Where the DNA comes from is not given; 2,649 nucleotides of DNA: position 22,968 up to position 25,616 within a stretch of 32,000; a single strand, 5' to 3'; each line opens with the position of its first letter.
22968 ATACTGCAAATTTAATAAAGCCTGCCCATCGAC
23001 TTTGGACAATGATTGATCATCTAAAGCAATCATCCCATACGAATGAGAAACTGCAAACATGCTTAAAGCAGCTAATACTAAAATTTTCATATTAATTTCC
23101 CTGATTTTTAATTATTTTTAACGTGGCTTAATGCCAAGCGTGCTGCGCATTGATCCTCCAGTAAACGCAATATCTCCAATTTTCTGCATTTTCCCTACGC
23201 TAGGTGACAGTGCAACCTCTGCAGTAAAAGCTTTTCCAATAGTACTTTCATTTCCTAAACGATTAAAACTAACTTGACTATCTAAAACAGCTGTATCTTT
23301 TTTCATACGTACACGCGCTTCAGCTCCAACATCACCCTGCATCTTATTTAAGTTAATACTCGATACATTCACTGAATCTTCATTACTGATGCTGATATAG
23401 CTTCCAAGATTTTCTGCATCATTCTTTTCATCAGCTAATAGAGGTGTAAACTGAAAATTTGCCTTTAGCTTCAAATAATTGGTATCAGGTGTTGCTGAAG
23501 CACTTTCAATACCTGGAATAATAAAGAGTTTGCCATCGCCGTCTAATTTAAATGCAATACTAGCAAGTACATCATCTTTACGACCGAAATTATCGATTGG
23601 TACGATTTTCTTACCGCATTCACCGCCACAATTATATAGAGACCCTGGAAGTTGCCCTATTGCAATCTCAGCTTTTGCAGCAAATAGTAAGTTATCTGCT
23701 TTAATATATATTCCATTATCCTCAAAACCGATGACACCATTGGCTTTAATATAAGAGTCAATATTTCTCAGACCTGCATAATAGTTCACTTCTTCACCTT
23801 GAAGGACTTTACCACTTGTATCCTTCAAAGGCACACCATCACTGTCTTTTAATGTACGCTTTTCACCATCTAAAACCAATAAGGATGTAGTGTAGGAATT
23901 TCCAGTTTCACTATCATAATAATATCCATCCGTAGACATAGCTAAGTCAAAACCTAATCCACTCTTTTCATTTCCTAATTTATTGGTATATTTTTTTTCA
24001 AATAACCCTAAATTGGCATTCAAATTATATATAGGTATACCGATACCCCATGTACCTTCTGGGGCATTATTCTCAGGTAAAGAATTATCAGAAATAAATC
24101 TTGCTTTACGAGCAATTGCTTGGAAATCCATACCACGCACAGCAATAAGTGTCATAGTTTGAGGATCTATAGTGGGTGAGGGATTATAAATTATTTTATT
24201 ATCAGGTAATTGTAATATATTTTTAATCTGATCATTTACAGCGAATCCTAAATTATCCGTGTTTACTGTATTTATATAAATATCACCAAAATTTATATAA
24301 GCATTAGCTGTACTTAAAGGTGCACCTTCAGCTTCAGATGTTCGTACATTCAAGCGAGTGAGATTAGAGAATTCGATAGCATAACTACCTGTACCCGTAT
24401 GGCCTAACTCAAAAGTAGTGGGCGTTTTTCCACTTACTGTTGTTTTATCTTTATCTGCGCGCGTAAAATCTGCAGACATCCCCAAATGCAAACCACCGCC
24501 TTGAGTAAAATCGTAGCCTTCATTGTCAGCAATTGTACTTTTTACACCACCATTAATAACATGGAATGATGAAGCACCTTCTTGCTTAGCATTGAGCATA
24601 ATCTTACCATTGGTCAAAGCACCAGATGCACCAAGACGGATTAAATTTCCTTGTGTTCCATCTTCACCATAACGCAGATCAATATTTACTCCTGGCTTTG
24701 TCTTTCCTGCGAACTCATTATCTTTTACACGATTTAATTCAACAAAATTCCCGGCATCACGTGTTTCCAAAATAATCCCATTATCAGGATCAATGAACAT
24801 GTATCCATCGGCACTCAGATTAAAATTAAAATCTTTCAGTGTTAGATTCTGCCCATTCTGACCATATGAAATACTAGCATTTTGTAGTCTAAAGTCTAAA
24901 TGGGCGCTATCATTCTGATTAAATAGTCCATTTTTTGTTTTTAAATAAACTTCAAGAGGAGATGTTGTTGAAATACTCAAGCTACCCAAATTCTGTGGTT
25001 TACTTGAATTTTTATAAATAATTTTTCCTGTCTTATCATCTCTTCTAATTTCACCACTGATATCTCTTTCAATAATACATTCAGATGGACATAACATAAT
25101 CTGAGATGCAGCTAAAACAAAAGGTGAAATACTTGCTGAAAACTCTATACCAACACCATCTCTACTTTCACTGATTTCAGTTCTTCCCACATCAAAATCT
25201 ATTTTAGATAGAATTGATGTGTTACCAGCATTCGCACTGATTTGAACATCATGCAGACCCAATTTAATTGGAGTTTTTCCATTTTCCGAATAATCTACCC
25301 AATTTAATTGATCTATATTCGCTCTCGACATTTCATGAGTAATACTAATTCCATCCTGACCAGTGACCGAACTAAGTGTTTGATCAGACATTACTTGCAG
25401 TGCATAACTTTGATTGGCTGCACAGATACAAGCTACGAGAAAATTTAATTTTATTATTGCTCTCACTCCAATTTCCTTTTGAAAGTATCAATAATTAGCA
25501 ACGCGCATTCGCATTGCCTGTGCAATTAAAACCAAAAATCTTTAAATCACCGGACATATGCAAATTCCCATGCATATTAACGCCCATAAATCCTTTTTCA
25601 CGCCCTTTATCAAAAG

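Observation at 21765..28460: Insulated four-gene operon of signal-peptide proteins with no recognisable assembly or secretion machinery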

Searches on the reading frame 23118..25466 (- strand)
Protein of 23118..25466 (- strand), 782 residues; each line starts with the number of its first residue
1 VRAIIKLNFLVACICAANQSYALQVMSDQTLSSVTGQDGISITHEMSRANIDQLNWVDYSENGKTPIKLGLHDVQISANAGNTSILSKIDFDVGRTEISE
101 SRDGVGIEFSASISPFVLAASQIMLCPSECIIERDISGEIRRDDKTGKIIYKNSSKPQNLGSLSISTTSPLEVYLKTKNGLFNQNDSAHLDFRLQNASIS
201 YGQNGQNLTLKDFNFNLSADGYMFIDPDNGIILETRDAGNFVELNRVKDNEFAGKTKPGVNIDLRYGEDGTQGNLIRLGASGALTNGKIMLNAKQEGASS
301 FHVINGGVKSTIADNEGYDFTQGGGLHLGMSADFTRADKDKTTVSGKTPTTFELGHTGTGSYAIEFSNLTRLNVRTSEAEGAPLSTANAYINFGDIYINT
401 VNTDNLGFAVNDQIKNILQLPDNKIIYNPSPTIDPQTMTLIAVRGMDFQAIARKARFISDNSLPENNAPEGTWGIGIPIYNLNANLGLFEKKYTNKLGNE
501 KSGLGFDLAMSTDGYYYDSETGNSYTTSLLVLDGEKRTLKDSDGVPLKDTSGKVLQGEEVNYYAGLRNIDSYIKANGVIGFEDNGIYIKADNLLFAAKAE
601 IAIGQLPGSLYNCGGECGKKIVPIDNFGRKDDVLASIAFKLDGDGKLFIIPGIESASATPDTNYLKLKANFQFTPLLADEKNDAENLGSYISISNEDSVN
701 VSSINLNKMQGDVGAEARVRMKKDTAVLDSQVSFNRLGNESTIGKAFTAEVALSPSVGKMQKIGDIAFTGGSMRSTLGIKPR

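Call 3: search_protein_families(library=pfam, proteins=[window:23118-25466:-], max_evalue=1)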
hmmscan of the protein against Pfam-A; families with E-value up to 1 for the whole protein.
window:23118-25466:- (782 aa): 1 family
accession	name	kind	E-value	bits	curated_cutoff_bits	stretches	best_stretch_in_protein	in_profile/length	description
PF19657.4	DUF6160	-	1.6e-11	44.7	27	1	2-92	2-93/96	Family of unknown function (DUF6160)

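Call 4: search_protein_families(library=ncbifam, proteins=[window:23118-25466:-], max_evalue=1)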
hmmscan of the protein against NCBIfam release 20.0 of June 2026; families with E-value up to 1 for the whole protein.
window:23118-25466:- (782 aa): 1 family
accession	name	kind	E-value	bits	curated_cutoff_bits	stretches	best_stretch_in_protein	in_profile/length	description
NF050077.1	pilus_FilA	exception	1.9e-10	40.6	220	1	9-59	7-57/279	putative pilus system protein FilA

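Call 10: find_homologous_proteins(query=window:23118-25466:-, max_evalue=0.001)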
Query window:23118-25466:- (782 aa): 329 proteins with E <= 0.001 among 8000 candidates; the best 120 are listed.
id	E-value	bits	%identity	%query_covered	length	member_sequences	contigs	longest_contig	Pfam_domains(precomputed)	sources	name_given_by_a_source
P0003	0.0e+0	1737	100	100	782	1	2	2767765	PF19657.5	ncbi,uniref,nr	ncbi:hypothetical protein GFH30_09925 [Acinetobacter wanghuae]|uniref:DUF6160 domain-containing prot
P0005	0.0e+0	1482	86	100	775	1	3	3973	PF19657.5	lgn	-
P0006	0.0e+0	1102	66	100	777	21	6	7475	PF19657.5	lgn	-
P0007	0.0e+0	1077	65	100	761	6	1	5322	PF19657.5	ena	-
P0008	0.0e+0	1066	65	100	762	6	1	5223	PF19657.5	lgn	-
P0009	0.0e+0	1057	64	100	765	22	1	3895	PF19657.5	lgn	-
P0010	0.0e+0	1052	64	100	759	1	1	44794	PF19657.5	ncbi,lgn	-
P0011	4.5e-267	906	59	100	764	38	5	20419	PF19657.5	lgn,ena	-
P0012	1.5e-266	904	60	100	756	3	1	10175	PF19657.5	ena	-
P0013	1.5e-265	901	58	100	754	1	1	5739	PF19657.5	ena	-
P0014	2.1e-265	901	58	100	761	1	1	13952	PF19657.5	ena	-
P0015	4.7e-265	899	58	100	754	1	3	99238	PF19657.5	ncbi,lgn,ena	-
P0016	5.1e-265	899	58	100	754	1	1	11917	PF19657.5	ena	-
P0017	5.2e-265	899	58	100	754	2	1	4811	PF19657.5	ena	-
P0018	5.7e-265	899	58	100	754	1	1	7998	PF19657.5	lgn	-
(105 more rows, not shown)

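Call 14: find_related_loci(query=A1, collection=genome_contigs, flank=10000)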
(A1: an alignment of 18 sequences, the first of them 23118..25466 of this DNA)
Query A1 (782 aa) in genome_contigs; peptide patterns used: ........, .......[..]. (x = any residue, [..] = any of these).
163 stretches matched a pattern; 38 encode a relative of the query (tblastn E <= 1e-3); 38 distinct loci.
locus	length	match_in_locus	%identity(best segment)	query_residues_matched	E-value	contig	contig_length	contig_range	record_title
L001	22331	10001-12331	66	1-782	0e+0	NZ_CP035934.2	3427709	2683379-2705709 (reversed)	Acinetobacter cumulans strain WCHAc060092 chromosome, complete genome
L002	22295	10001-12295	64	1-782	0e+0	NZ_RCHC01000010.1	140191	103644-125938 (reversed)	Acinetobacter chengduensis strain WCHAc060005 10, whole genome shotgun sequence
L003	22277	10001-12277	64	1-782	0e+0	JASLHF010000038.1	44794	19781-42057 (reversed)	MAG: Acinetobacter sp. isolate SHSU.bins.534 k141_5463414, whole genome shotgun sequence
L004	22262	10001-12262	58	1-782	0e+0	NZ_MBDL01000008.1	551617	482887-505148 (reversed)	Acinetobacter celticus strain ANC 4603 Contig2, whole genome shotgun sequence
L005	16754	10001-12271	57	1-782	0e+0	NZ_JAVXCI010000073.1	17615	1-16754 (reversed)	MAG: Acinetobacter sp. isolate CGS5Y2-bin70 NODE_2897_length_17615_cov_13.522153, whole genome shotgun sequence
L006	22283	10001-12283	57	1-782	0e+0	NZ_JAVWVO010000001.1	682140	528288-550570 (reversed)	MAG: Acinetobacter sp. isolate CGS3Y4-bin47 NODE_1_length_682140_cov_522.243749, whole genome shotgun sequence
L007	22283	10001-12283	57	1-782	0e+0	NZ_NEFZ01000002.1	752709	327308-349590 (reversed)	Acinetobacter sp. ANC 4204 Contig2, whole genome shotgun sequence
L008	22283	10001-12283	56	1-782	0e+0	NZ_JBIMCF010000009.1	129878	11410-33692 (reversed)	Acinetobacter johnsonii strain ULE_I042 NODE_9_length_129878_cov_431.553355, whole genome shotgun sequence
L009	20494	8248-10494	54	1-782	0e+0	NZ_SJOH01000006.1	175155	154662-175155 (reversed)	Acinetobacter sp. ANC 3781 Contig6, whole genome shotgun sequence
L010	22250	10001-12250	54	1-782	0e+0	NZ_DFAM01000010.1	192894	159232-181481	MAG: Acinetobacter sp. UBA3106 UBA3106_contig_54, whole genome shotgun sequence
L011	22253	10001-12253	56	1-782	0e+0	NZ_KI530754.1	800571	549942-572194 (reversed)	Acinetobacter indicus CIP 110367 adgTv-supercont2.2, whole genome shotgun sequence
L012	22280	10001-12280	53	1-782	0e+0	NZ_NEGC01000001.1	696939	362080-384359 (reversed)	Acinetobacter sp. ANC 4470 Contig1, whole genome shotgun sequence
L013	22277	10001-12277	52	1-782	0e+0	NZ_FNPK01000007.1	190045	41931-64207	Acinetobacter kyonggiensis strain ANC 5109, whole genome shotgun sequence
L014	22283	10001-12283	51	1-782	0e+0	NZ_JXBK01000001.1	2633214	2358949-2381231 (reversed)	Acinetobacter harbinensis strain HITLi 7 Scaffold1, whole genome shotgun sequence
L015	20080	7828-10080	53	4-782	0e+0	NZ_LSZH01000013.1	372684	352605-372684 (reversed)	Acinetobacter sp. SFB contig.13829_6_42.4, whole genome shotgun sequence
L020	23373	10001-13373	58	1-782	0e+0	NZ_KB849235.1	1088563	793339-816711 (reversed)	Acinetobacter johnsonii CIP 64.6 acLZl-supercont1.6, whole genome shotgun sequence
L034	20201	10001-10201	40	8-76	4e-6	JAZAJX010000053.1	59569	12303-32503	MAG: Pseudomonadota bacterium isolate XB_MAG879 DB_MAG879_0053, whole genome shotgun sequence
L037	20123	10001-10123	46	6-46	4e-4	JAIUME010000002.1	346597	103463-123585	MAG: Alcanivorax sp. isolate PBR18_bin07 bin07.contig0001, whole genome shotgun sequence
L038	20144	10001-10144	42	1-48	4e-4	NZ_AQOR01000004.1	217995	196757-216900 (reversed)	Alcanivorax sp. S71-1-4 contig4, whole genome shotgun sequence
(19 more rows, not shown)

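Call 23: predict_structure(alignment_id=A1)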
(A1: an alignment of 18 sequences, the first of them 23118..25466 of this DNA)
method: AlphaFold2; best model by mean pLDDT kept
length: 782 residues; sequences in the alignment: 18
mean_pLDDT: 42.4   pTM: 0.31
mean pLDDT of the five models: 42.4, 39.0, 33.9, 33.3, 31.4
residues with pLDDT >= 90: 0; 70-90: 32; 50-70: 217; < 50: 533
segments of 3 or more residues with pLDDT < 50: 1-38, 56-67, 100-104, 154-156, 181-185, 222-488, 507-537, 556-575, 592-670, 683-704, 706-708, 719-728, 736-743, 753-760, 774-782
pLDDT, mean of each block of 10 residues (from residue 1): 28 34 29 34 64 50 43 71 65 51 53 74 57 63 65 54 71 61 52 62 54 52 40 38 36 26 26 24 29 32 27 31 27 31 31 29 28 30 31 22 25 35 30 25 21 25 25 24 42 68 54 40 39 45 63 53 43 54 54 46 38 33 34 32 35 31 44 53 46 39 49 52 44 50 52 47 54 42 31
secondary structure, 60 per line:
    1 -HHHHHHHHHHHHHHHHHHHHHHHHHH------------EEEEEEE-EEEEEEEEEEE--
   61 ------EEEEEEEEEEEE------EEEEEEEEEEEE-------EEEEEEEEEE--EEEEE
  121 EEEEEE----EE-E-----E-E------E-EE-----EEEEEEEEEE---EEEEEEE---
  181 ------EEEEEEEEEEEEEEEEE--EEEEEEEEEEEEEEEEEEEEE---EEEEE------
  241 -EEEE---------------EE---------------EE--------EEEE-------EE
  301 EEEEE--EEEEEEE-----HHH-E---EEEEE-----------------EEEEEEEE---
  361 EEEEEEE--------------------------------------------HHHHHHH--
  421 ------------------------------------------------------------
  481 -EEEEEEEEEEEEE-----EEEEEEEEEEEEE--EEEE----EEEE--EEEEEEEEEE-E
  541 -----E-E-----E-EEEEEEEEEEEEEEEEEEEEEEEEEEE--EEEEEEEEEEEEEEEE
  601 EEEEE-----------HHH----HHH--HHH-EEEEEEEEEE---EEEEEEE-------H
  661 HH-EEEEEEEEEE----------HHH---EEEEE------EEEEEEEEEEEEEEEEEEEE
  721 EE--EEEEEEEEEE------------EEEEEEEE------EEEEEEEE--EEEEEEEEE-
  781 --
elements in order (helices of 4 or more, strands of 3 or more residues): H2-27 E40-46 E48-58 E67-78 E85-96 E104-113 E116-126 E158-167 E171-177 E187-203 E206-226 E230-234 E242-245 E288-291 E299-305 E308-314 E328-332 E350-357 E361-367 H412-418 E482-494 E500-512 E515-518 E523-526 E529-538 E556-582 E585-605 E633-642 E646-652 E664-673 E690-694 E701-722 E725-734 E747-754 E761-768 E771-779

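Call 24: search_protein_representatives(protein=window:23118-25466:-)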
Query: 782 residues. Proteins with E-value up to 0.001 (for the whole library): 106; up to 1e-10: 65; up to 1e-30: 29. The best 106 are listed.
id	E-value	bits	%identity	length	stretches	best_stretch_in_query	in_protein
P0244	3.1e-169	581.0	49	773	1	1-782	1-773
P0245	5.6e-165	566.9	50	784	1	1-782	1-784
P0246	9.1e-147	506.7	44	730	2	6-536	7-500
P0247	2.9e-84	300.0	39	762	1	2-782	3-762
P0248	6.0e-70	252.7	35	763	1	6-781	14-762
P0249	2.8e-66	240.6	34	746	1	13-781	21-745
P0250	4.3e-66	240.0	35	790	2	157-781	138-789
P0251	3.8e-65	236.9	35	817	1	5-782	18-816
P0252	6.3e-65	236.1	38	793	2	161-782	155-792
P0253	8.2e-60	219.2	35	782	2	155-782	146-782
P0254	2.2e-56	207.9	31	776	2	158-779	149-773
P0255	2.4e-45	171.4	37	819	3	156-490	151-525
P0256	2.9e-45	171.1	34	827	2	272-782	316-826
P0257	4.0e-45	170.7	34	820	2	266-658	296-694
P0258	1.5e-44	168.7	31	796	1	7-782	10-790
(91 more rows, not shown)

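Call 36: search_solved_structures(query=A4, max_evalue=10)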
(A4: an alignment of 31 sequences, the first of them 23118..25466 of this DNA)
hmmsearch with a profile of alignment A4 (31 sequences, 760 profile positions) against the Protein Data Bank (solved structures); distinct sequences matched with E-value up to 10: 2.
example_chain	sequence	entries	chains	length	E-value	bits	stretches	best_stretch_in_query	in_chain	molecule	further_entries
6dxp_A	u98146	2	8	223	0.56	11.3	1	427-476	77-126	FMN-dependent NADH-azoreductase | FMN dependent NADH:quinone oxidoreductase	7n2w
8h4j_A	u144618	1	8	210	0.7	11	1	428-476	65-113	FMN dependent NADH:quinone oxidoreductase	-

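Call 46: search_protein_families(library=pfam, proteins=[L038:10001-10828:+, L038:11062-11871:+, L038:11915-12970:+, L038:12998-14668:+, L038:14554-15561:+, L037:15928-18072:+, L034:6722-7927:+, L034:7927-8580:+, L034:8580-9965:+, L034:9962-12148:+], max_evalue=0.01)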
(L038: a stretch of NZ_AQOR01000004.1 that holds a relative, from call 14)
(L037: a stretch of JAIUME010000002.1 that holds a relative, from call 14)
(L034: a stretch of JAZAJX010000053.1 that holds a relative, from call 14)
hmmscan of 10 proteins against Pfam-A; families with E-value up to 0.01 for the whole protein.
L038:10001-10828:+ (276 aa): 1 family
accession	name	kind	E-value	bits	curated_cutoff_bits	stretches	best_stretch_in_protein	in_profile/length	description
PF19657.4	DUF6160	-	3.4e-13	50.1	27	1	1-100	1-85/96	Family of unknown function (DUF6160)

L038:11062-11871:+ (270 aa): 1 family
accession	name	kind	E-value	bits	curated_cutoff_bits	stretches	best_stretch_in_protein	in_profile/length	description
PF03412.21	Peptidase_C39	-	2.1e-19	70.1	22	1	57-192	3-128/133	Peptidase C39 family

L038:11915-12970:+ (352 aa): 0 families

L038:12998-14668:+ (557 aa): 2 families
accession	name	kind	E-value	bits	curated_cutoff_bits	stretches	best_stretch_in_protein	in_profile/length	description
PF03349.22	Toluene_X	-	2.8e-67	227.5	29.7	1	32-557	16-421/421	Outer membrane protein transport protein (OMPP1/FadL/TodX)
PF13505.12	OMP_b-brl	-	0.00031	21.4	28.7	0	440-465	127-152/175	Outer membrane protein beta-barrel domain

L038:14554-15561:+ (336 aa): 1 family
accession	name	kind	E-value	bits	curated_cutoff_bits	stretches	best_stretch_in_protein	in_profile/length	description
PF07148.17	MalM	-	0.0038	17.4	26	1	232-306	9-87/134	Maltose operon periplasmic protein precursor (MalM)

L037:15928-18072:+ (715 aa): 0 families

L034:6722-7927:+ (402 aa): 0 families

L034:7927-8580:+ (218 aa): 1 family
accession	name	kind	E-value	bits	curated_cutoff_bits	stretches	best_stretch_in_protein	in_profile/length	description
PF19657.4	DUF6160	-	7.6e-05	23.3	27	1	6-46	9-50/96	Family of unknown function (DUF6160)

L034:8580-9965:+ (462 aa): 1 family
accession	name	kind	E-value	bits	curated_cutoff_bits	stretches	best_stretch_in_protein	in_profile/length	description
PF19657.4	DUF6160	-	4e-05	24.2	27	1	14-47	6-39/96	Family of unknown function (DUF6160)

L034:9962-12148:+ (729 aa): 1 family
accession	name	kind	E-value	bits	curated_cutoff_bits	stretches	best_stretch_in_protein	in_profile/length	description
PF19657.4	DUF6160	-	2.9e-06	27.9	27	1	22-83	12-72/96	Family of unknown function (DUF6160)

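Call 51: find_homologous_proteins(query=A6, max_evalue=0.001)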
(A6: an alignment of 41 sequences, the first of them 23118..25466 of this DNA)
Query A6 (41 sequences) (782 aa, profile of the alignment): 326 proteins with E <= 0.001 among 8000 candidates; the best 120 are listed.
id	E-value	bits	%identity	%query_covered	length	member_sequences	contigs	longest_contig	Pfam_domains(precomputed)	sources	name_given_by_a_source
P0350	3.6e-264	897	31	98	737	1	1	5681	PF19657.5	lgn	-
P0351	6.0e-263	893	33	100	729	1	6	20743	PF19657.5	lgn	-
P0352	1.3e-260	885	28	98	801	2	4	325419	PF19657.5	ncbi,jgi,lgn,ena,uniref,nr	ncbi:hypothetical protein BKE30_03320 [Alkanindiges hydrocarboniclasticus]|jgi:hypothetical protein|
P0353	1.9e-260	885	28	100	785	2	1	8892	PF19657.5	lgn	-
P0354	2.4e-259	881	33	100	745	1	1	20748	PF19657.5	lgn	-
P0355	4.6e-258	877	28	100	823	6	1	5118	PF19657.5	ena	-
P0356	9.0e-258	876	29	99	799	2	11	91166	PF19657.5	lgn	-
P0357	1.1e-256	872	29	100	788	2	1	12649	PF19657.5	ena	-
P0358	4.3e-254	864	31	99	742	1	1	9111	PF19657.5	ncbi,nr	ncbi:MAG: DUF6160 family protein [Pseudomonadota bacterium]|nr:DUF6160 family protein [Pseudomonadot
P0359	1.1e-253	862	30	100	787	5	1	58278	PF19657.5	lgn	-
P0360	8.2e-253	859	32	100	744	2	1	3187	PF19657.5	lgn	-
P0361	1.8e-251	855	30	98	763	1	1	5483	PF19657.5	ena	-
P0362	2.4e-251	854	27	99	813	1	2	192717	PF19657.5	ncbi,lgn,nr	ncbi:hypothetical protein FK216_10490 [Moraxellaceae bacterium AER2_44_116]|nr:hypothetical protein 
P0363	3.3e-250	851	27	99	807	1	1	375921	PF19657.5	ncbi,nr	ncbi:MAG: hypothetical protein IPI79_11925 [Moraxellaceae bacterium]|nr:hypothetical protein [Moraxe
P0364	7.9e-249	846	31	99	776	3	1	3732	-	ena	-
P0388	6.5e-236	803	27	99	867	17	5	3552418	PF19657.5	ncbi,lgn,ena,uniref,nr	ncbi:heme utilization protein [Acinetobacter venetianus]|uniref:DUF6160 domain-containing protein n=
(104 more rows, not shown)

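Call 54: find_encoding_contigs(protein=P0388, flank=10000, max_places=1)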
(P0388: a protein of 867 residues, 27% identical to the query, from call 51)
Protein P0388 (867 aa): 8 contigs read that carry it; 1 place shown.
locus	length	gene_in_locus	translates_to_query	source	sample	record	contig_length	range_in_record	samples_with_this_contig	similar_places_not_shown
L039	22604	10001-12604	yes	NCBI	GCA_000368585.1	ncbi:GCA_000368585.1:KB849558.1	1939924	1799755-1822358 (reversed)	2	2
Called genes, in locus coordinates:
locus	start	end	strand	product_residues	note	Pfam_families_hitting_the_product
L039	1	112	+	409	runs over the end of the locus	PF00142:Fer4_NifH (faint), PF01656:CbiA, PF09140:MipZ, PF10609:ParA, PF13614:AAA_31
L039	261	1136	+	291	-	PF01048:PNP_UDP_1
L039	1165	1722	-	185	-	PF09835:DUF2062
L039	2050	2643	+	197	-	PF01810:LysE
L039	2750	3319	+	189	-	PF22769:DCD, PF00692:dUTPase (faint)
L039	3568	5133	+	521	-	-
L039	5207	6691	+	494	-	PF04820:Trp_halogenase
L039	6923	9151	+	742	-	-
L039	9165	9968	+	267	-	PF19657:DUF6160 (weak)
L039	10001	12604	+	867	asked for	PF19657:DUF6160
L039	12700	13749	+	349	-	PF19657:DUF6160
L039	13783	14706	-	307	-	PF01207:Dus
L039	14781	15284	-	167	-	-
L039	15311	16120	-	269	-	PF01578:Cytochrom_C_asm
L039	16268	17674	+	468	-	PF02881:SRP54_N, PF06414:Zeta_toxin (weak), PF00448:SRP54, PF01656:CbiA (weak), PF02492:cobW (weak), PF13401:AAA_22 (weak), PF02978:SRP_SPB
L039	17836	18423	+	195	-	PF06821:Ser_hydrolase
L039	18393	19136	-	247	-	PF03309:Pan_kinase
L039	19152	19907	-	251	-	PF03099:BPL_LplA_LipB, PF02237:BPL_C (weak)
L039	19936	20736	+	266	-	PF01925:TauE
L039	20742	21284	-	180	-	PF03029:ATP_bind_1 (faint)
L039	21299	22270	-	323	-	-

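Call 55: find_encoding_contigs(protein=P0352, flank=10000, max_places=1)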
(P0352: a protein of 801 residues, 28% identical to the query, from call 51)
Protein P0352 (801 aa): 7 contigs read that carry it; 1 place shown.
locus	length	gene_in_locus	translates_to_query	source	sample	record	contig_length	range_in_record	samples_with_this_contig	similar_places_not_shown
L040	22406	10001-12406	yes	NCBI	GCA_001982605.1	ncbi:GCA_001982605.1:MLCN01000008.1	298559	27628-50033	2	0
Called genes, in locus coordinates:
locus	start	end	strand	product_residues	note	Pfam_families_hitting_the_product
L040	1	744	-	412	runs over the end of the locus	PF07394:DUF1501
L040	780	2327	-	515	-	PF08811:DUF1800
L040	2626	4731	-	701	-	PF00133:tRNA-synt_1, PF01921:tRNA-synt_1f (faint), PF09334:tRNA-synt_1g, PF01406:tRNA-synt_1e (weak), PF01588:tRNA_bind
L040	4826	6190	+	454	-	PF00142:Fer4_NifH (faint), PF01656:CbiA, PF09140:MipZ, PF10609:ParA, PF13614:AAA_31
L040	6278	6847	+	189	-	PF22769:DCD, PF00692:dUTPase (faint)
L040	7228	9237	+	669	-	-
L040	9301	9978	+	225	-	-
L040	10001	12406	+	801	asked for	PF19657:DUF6160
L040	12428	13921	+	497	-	-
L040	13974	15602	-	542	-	PF00009:GTP_EFTU, PF01926:MMR_HSR1 (faint), PF03144:GTP_EFTU_D2 (weak), PF22594:GTP-eEF1A_C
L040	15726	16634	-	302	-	PF01507:PAPS_reduct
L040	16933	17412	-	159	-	PF01668:SmpB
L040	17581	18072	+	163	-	PF01467:CTP_transf_like, PF08218:Citrate_ly_lig (faint)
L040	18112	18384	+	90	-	PF00037:Fer4 (weak), PF12838:Fer4_7 (weak)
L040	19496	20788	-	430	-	PF00144:Beta-lactamase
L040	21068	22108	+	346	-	PF12625:Arabinose_bd, PF12833:HTH_18, PF00165:HTH_AraC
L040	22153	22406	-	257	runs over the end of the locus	PF00106:adh_short, PF08659:KR (weak), PF13561:adh_short_C2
